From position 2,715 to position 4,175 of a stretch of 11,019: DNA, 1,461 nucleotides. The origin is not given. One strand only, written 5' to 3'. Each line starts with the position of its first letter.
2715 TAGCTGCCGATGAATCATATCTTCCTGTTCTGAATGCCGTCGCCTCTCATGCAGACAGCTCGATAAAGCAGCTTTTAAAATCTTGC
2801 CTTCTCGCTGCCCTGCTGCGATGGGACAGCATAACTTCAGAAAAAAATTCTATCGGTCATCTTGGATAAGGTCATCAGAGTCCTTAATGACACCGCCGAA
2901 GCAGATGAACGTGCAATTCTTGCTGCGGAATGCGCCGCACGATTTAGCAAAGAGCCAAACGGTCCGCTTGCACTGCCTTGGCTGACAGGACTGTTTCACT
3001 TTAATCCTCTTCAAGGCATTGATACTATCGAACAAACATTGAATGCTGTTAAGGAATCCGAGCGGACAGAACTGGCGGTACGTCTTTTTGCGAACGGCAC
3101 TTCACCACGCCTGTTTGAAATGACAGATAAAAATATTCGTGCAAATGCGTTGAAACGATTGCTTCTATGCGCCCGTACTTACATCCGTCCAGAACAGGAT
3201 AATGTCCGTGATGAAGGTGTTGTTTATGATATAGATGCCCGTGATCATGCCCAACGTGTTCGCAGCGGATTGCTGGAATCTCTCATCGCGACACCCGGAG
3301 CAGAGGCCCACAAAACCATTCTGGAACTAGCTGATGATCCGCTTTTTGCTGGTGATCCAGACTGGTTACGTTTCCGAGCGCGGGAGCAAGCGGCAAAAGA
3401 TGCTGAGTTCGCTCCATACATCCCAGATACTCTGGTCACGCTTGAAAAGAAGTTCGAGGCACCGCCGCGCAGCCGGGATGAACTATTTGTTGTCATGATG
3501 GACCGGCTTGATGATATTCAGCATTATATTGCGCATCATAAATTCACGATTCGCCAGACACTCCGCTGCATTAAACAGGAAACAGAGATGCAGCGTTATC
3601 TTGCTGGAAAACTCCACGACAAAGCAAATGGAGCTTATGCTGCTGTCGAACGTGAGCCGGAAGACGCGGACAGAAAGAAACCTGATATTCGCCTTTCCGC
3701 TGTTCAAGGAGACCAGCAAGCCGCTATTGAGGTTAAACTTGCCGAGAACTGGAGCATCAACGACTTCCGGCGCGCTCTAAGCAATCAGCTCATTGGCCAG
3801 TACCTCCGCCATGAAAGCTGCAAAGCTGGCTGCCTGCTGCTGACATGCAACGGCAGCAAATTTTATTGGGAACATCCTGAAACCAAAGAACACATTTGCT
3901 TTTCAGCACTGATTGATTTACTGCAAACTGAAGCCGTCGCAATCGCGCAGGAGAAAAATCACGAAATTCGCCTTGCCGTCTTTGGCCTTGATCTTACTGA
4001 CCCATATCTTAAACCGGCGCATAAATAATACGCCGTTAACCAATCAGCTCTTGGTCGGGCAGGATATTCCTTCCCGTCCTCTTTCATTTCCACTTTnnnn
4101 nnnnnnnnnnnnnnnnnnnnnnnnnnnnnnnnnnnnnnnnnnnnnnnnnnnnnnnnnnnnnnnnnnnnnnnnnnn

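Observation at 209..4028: Remains of a giant NACHT-type STAND protein with a C-terminal PD-(D/E)xK nuclease: a candidate NLR-like antiphage gene with inverted domain order, apparently inactivated twice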

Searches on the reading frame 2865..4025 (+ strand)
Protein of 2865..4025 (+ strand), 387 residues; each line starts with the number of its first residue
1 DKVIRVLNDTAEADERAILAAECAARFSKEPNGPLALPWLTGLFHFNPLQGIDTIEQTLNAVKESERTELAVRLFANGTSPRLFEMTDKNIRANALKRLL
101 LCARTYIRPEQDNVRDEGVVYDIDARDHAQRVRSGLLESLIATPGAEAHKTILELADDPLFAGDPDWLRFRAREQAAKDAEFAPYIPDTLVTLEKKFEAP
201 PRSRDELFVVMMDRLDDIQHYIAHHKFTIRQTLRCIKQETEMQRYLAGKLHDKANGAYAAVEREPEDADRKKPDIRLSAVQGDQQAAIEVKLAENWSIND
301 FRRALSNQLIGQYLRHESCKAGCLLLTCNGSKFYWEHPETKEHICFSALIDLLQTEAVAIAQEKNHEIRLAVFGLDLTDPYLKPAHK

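Call 37: search_solved_structures(query=A1, max_evalue=1, show_alignments=2)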
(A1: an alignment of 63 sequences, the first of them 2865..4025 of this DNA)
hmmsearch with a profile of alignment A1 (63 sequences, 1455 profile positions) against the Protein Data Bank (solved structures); distinct sequences matched with E-value up to 1: 0.

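Call 44: predict_structure(alignment_id=A1)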
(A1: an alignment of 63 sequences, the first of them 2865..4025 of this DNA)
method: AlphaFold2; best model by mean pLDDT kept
length: 387 residues; sequences in the alignment: 63
mean_pLDDT: 89.4   pTM: 0.57
mean pLDDT of the five models: 89.4, 88.9, 86.8, 86.8, 86.0
residues with pLDDT >= 90: 279; 70-90: 72; 50-70: 30; < 50: 6
segments of 3 or more residues with pLDDT < 50: 120-122
pLDDT, mean of each block of 10 residues (from residue 1): 88 94 97 94 93 96 94 87 82 96 92 61 76 94 95 97 95 90 72 69 94 95 82 94 95 87 61 86 93 97 96 92 97 96 98 98 97 94 70
secondary structure, 60 per line:
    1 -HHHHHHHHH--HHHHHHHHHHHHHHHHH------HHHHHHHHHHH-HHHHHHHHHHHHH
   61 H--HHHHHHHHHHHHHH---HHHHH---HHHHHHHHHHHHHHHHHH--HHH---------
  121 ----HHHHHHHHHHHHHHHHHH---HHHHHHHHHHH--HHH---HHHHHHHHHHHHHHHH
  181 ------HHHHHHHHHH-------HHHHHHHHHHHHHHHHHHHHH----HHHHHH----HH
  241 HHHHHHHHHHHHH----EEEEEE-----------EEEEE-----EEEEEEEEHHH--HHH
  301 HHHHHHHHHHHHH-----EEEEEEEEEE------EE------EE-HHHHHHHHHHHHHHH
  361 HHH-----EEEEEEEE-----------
elements in order: H2-10 H13-29 H36-46 H48-61 H64-77 H81-85 H89-106 H125-142 H146-156 H165-180 H187-196 H204-224 H229-234 H239-253 E258-263 E275-279 E285-292 H298-313 E319-328 H346-363 E369-376

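Call 47: fold_search(model_id=the predicted structure, library=pdb)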
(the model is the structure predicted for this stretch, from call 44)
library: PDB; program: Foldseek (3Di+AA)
matches with E <= 10: 474; with E <= 0.001: 0
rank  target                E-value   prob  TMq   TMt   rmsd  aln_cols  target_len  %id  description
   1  5h7c_A                8.6e-02  0.30  0.16  0.16  19.7       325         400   11  Crystal structure of a repeat protein with two Protein A-DHR14 repeat modules (released 2017-06-28)
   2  5cwk                  1.3e-01  0.89  0.23  0.43  11.7       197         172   17  Crystal structure of de novo designed helical repeat protein DHR53 (released 2015-12-16)
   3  8fbk                  1.4e-01  0.69  0.19  0.31  17.6       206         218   16  Improving the secretion of designed protein assemblies through negative design of cryptic transmembrane domains (released 2023-03-22)
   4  8gjg_A                1.7e-01  0.20  0.11  0.20  15.5       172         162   14  De novo design of high-affinity protein binders to bioactive helical peptides (released 2024-01-10)
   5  7tbi_A1               1.8e-01  0.18  0.14  0.05  27.9       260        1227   13  Composite structure of the S. cerevisiae nuclear pore complex (NPC) (released 2022-06-15)
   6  7woo_C                1.8e-01  0.15  0.13  0.05  27.0       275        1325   13  Cryo-EM structure of the inner ring protomer of the Saccharomyces cerevisiae nuclear pore complex (released 2022-04-13)
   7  5lmf_B                2.0e-01  0.18  0.16  0.19  22.6       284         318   14  Structure of C-terminal domain from S. cerevisiae Pat1 decapping activator bound to Dcp2 HLM3 peptide (region 484-500) (released 2017-08-16)
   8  6u1s_A                2.1e-01  0.14  0.13  0.15  18.6       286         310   15  Cryo-EM structure of a de novo designed 16-helix transmembrane nanopore, TMHC8_R. (released 2020-08-19)
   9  9mg8_B                2.1e-01  0.06  0.10  0.09  29.8       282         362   15  Crystal Structure of b-iTHR-110 (released 2025-12-17)
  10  5cwb                  2.2e-01  0.38  0.17  0.27  13.3       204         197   12  Crystal structure of de novo designed helical repeat protein DHR4 (released 2015-12-16)
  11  7jv7_C                2.3e-01  0.25  0.15  0.22  18.2       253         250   12  Crystal Structure of the yeast RNA Pol II CTD kinase CTDK-1 complex (released 2021-01-27)
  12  4ry3                  2.3e-01  0.09  0.13  0.09  27.7       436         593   10  Crystal structure of human Fanconi-associated nuclease 1 (released 2015-01-28)
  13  6q6g_O                2.4e-01  0.25  0.18  0.11  23.1       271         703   17  Cryo-EM structure of the APC/C-Cdc20-Cdk2-cyclinA2-Cks2 complex, the D1 box class (released 2019-09-11)
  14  8fin_B                2.7e-01  0.54  0.21  0.37   8.1       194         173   12  Multi-state design of two-state switchable hinge proteins (released 2023-08-16)
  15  8g9k_A                3.0e-01  0.25  0.15  0.24  12.6       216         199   16  Geometrically programmable nanomaterial construction using regularized protein building blocks (released 2024-03-13)
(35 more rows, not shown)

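Call 68: find_related_loci(query=A1, collection=genome_contigs, flank=6000)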
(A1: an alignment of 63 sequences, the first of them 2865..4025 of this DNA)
Query A1 (387 aa) in genome_contigs; peptide patterns used: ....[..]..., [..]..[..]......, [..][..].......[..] (x = any residue, [..] = any of these).
576 stretches matched a pattern; 226 encode a relative of the query (tblastn E <= 1e-3); the best 80 are kept; 80 distinct loci.
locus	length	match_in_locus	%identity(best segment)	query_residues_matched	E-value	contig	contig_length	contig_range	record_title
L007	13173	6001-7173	63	2-386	7e-157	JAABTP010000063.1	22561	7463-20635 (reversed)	MAG: Desulfobulbaceae bacterium isolate S24.Bin023 NODE_64_length_22561_cov_12.577700, whole genome shotgun sequence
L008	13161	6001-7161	50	1-387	2e-113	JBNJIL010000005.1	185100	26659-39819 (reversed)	MAG: Pseudomonadota bacterium isolate BWe84 5, whole genome shotgun sequence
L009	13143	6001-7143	48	1-380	1e-108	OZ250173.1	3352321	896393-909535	MAG: Candidatus Entotheonellaceae bacterium isolate 9d1d725d-eef8-4373-9b5a-f8a255acfc24 genome assembly, chromosome: 1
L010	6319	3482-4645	49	1-387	8e-109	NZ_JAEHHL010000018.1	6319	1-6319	Thermohalobaculum xanthum strain M0105 contig18, whole genome shotgun sequence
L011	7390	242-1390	47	2-385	3e-106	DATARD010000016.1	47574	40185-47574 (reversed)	MAG TPA_asm: Thermoanaerobaculia bacterium isolate SMAG_U5484 k141_3567708, whole genome shotgun sequence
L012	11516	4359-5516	48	1-386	1e-105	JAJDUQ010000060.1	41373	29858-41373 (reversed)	MAG: Gammaproteobacteria bacterium isolate jk18x1bzbins.85 k141_840686, whole genome shotgun sequence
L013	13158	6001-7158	47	1-387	3e-105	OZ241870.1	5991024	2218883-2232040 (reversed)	MAG: Gammaproteobacteria bacterium isolate ca35ea08-545d-4259-bb59-35f508f037d2 genome assembly, chromosome: 1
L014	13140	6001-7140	48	1-380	5e-104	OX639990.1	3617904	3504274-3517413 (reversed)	MAG: uncultured Candidatus Entotheonella sp. isolate 26b0520c-cf9d-432e-a440-87a3e388b1d5 genome assembly, chromosome: 1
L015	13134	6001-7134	45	2-380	2e-103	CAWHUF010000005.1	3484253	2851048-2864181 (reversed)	MAG: uncultured Acidobacteriota bacterium isolate MFD03066.bin.1.255 genome assembly, contig: contig_19633, whole genome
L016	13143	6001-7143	48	1-382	9e-102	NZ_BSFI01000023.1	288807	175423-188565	Hansschlegelia plantiphila strain VKM B-2347 soapdenovo_K_127_23, whole genome shotgun sequence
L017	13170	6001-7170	47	1-386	3e-99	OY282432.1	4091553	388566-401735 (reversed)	MAG: uncultured Candidatus Binatia bacterium isolate 81991fb1-66cf-4eb3-b653-309a223604dd genome assembly, chromosome: 1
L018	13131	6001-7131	49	3-382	9e-99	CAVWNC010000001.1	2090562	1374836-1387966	MAG: uncultured Acidobacteriota bacterium isolate MFD09368.bin.2.205 genome assembly, contig: contig_11422, whole genome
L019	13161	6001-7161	45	1-387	5e-97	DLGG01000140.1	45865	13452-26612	MAG TPA_asm: Solidesulfovibrio magneticus isolate UBA7700 UBA7700_contig_1404, whole genome shotgun sequence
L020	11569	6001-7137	45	3-378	3e-94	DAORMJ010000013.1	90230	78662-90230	MAG TPA_asm: Xanthobacteraceae bacterium isolate AMR_MDS_5476 NODE_130_length_90230_cov_4.118924, whole genome shotgun s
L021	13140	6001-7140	44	1-380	2e-93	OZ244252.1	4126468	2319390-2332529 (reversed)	MAG: uncultured Candidatus Entotheonella sp. isolate 65fe1b67-1d6c-4ee1-a728-c1902880f996 genome assembly, chromosome: 1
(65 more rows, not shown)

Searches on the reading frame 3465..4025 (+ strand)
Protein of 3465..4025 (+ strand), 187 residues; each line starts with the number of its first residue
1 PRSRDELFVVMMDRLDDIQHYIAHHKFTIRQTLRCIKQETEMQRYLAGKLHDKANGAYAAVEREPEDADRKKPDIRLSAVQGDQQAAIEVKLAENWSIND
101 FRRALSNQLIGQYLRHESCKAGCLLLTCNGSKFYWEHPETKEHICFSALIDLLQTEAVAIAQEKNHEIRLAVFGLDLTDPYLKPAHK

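Call 52: search_solved_structures(query=A2, max_evalue=10, show_alignments=3)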
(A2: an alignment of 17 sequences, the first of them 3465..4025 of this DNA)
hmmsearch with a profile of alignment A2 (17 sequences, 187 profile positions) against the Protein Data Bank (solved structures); distinct sequences matched with E-value up to 10: 4.
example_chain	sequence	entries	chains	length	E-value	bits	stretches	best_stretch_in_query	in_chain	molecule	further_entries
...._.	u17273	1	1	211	0.63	13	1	60-155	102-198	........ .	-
1v1o_A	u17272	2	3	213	0.63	13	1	60-155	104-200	EXOTOXIN 1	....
3kls_X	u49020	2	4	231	0.89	12.5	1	60-155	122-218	Exotoxin 1 | Superantigen-like protein 7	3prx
2qej_C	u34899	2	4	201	1.1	12.2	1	91-156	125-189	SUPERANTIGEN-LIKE MOLECULE 7 | Superantigen-like protein SSL7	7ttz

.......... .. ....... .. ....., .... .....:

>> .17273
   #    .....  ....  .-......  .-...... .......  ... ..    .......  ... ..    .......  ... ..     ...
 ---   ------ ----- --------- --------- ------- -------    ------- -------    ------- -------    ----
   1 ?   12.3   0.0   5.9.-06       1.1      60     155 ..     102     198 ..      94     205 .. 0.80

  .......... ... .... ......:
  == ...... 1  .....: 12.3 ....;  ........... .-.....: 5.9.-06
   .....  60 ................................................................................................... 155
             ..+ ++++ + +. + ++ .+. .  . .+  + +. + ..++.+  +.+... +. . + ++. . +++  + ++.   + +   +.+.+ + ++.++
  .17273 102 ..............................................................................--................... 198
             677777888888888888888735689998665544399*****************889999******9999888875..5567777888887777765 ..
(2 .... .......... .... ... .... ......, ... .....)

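Call 53: search_protein_families(library=pfam, alignment_id=A2, max_evalue=10)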
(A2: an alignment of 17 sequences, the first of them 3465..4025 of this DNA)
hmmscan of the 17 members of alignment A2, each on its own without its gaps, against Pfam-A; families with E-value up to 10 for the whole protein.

A. member 1, window:3465-4025:+ (187 aa): 1 family
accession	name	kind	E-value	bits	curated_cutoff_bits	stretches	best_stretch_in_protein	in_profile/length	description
PF12943.12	DUF3839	-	0.0019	18.1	22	1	17-149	17-146/242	Protein of unknown function (DUF3839)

B. families by the number of members that match (of 17 scanned): 19 families
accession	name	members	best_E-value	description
PF18038.7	FERM_N_2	3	0.0049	FERM N-terminal domain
PF12943.12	DUF3839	2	0.0019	Protein of unknown function (DUF3839)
PF13366.12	PDDEXK_3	2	0.16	PD-(D/E)XK nuclease superfamily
PF18742.7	DpnII-MboI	1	0.0011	REase_DpnII-MboI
PF08494.16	DEAD_assoc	1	0.024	DEAD/H associated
PF13565.12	HTH_32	1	0.044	Homeodomain-like domain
PF08947.15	BPS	1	0.052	BPS (Between PH and SH2)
PF18391.7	CHIP_TPR_N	1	0.065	CHIP N-terminal tetratricopeptide repeat domain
PF14281.12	PDDEXK_4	1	0.066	PD-(D/E)XK nuclease superfamily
PF17866.7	AAA_lid_6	1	0.091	AAA lid domain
PF08814.16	XisH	1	0.098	XisH protein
PF18032.6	FRP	1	0.1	Photoprotection regulator fluorescence recovery protein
PF20420.3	DUF6702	1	0.11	Domain of unknown function (DUF6702)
PF01499.21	Herpes_UL25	1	0.14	Herpesvirus UL25 family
PF22552.1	TY-Chap3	1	0.16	T3SS (YopN, CesT) and YbjN peptide-binding chaperone 3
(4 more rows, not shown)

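Call 60: predict_structure(alignment_id=A2)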
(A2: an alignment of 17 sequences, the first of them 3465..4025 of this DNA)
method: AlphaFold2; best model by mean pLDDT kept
length: 187 residues; sequences in the alignment: 17
mean_pLDDT: 85.9   pTM: 0.85
mean pLDDT of the five models: 85.9, 84.5, 76.7, 67.4, 55.1
residues with pLDDT >= 90: 99; 70-90: 63; 50-70: 18; < 50: 7
segments of 3 or more residues with pLDDT < 50: 64-69
pLDDT, mean of each block of 10 residues (from residue 1): 90 92 77 89 88 73 49 81 88 95 91 88 94 94 96 97 94 91 55
secondary structure, 60 per line:
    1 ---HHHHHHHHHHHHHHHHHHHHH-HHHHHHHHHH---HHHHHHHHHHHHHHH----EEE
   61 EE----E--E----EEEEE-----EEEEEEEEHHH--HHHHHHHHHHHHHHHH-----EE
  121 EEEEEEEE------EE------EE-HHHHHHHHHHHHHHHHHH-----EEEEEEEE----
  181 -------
elements in order: H4-24 H26-35 H39-53 E58-62 E75-79 E85-92 H98-113 E119-128 H146-163 E169-176

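Call 62: fold_search(model_id=the predicted structure, library=pdb)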
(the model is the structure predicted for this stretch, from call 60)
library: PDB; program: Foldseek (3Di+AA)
matches with E <= 10: 619; with E <= 0.001: 0
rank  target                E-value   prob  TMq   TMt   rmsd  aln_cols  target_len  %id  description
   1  1fok_A                5.9e-03  0.84  0.35  0.15   7.9       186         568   12  STRUCTURE OF RESTRICTION ENDONUCLEASE FOKI BOUND TO DNA (released 1997-12-03)
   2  8q3y_A                2.8e-02  0.91  0.35  0.17   4.7       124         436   16  Crystal structure of apo Can2 from Thermoanaerobacter brockii (released 2023-11-22)
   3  3odh_A                3.6e-02  0.84  0.39  0.38   6.6       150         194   15  Structure of OkrAI/DNA complex (released 2010-10-06)
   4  4tkd_C                5.3e-02  0.44  0.28  0.38   8.3       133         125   20  Sulfolobus solfataricus HJC mutants (released 2015-08-12)
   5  5tgx_A                6.0e-02  0.77  0.39  0.33   9.4       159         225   12  Restriction/modification system-Type II R-SwaI complexed with partially cleaved DNA (released 2016-12-21)
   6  7vsr_M                6.8e-02  0.44  0.32  0.21  10.4       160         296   12  Structure of McrBC (stalkless mutant) (released 2023-02-15)
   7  8iby_C                7.8e-02  0.38  0.26  0.09   6.8       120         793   14  Structure of R2 with 5'ORF (released 2023-09-20)
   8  8q43_B                8.9e-02  0.38  0.32  0.17   6.2       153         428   16  Crystal structure of cA4-bound Can2 (E341A) in complex with oligo-C DNA (released 2023-11-22)
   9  8a4c_C                1.1e-01  0.38  0.37  0.35   9.4       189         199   10  Structure of human Rep15:Rab3B complex. (released 2022-08-10)
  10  6ut7_G                1.2e-01  0.51  0.35  0.18   8.3       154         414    9  Fitted model for the tetradecameric assembly of Thermococcus gammatolerans McrB AAA+ hexamers with bound McrC (released 2020-10-21)
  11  3r5j_A                1.2e-01  0.38  0.25  0.28   9.2       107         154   10  Crystal structure of active caspase-2 bound with Ac-ADVAD-CHO (released 2011-07-27)
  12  8ibz_C                1.2e-01  0.35  0.29  0.09   8.7       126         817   15  Structure of R2 with 5'ORF and 3'UTR (released 2023-09-20)
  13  8em1_B                1.4e-01  0.66  0.39  0.18   6.1       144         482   19  Type IIS Restriction Endonuclease PaqCI, DNA Unbound (released 2023-03-22)
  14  2fco_B                1.4e-01  0.38  0.29  0.33   8.9       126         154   13  Crystal Structure of Bacillus stearothermophilus PrfA-Holliday Junction Resolvase (released 2006-11-21)
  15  5tgq                  1.5e-01  0.57  0.38  0.33   8.4       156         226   11  Restriction-modification system Type II R.SwaI, DNA free (released 2016-12-21)
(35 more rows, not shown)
